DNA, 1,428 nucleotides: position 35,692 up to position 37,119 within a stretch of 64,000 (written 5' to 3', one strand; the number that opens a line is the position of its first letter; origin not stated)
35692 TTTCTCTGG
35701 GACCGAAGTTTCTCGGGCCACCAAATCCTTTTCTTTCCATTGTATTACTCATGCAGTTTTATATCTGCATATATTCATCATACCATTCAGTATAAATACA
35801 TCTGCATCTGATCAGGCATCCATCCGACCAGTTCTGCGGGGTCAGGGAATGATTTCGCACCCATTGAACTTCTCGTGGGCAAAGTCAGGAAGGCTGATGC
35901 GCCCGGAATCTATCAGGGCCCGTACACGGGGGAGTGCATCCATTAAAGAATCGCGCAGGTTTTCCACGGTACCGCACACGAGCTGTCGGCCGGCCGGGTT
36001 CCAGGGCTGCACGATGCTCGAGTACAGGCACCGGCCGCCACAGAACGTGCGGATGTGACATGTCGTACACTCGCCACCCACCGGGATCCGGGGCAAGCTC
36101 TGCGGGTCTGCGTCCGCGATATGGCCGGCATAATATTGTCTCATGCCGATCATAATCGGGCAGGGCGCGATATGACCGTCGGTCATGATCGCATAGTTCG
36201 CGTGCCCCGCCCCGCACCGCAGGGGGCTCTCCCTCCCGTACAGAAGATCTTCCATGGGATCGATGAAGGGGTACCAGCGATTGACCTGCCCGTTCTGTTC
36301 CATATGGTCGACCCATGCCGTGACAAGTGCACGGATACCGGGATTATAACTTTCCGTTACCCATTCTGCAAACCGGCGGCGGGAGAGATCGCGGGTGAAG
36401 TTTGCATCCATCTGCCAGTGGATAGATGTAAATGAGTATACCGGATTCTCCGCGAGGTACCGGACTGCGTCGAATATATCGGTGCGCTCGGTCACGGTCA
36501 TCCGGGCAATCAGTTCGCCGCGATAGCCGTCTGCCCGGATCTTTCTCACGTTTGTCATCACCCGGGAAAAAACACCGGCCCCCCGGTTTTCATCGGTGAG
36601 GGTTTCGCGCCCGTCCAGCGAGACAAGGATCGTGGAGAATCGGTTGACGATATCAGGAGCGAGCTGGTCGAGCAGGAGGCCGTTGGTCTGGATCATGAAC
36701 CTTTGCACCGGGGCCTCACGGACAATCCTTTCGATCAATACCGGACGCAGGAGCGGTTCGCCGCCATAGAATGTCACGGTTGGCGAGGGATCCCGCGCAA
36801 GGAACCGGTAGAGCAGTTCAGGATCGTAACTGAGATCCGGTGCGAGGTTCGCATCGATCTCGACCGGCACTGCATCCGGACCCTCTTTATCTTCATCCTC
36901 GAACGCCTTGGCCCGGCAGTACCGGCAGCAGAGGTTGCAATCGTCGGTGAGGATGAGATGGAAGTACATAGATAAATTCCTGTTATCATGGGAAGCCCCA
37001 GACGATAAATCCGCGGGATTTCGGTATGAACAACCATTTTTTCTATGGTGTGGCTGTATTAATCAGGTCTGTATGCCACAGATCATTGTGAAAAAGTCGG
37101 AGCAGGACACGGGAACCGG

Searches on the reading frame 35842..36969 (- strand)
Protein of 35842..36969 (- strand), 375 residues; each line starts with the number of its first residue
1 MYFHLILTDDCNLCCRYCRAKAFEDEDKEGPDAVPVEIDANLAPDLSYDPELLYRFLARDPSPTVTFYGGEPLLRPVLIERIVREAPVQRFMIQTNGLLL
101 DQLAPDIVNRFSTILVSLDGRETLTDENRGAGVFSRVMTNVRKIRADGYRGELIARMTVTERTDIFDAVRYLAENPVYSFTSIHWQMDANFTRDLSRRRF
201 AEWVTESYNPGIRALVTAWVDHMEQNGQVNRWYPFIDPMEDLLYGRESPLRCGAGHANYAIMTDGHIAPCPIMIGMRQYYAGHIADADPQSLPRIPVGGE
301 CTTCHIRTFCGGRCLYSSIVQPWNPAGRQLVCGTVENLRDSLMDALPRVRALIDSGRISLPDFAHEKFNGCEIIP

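Call 53: search_protein_families(library=pfam, proteins=[window:35842-36969:-])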
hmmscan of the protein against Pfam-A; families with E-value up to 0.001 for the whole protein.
window:35842-36969:- (375 aa): 2 families
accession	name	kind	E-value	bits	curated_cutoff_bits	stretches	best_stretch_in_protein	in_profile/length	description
PF04055.27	Radical_SAM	-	1.9e-11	44.9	29.5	1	6-157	2-148/166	Radical SAM superfamily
PF13353.11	Fer4_12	-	0.00041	21.1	22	0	7-121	11-116/137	4Fe-4S single cluster domain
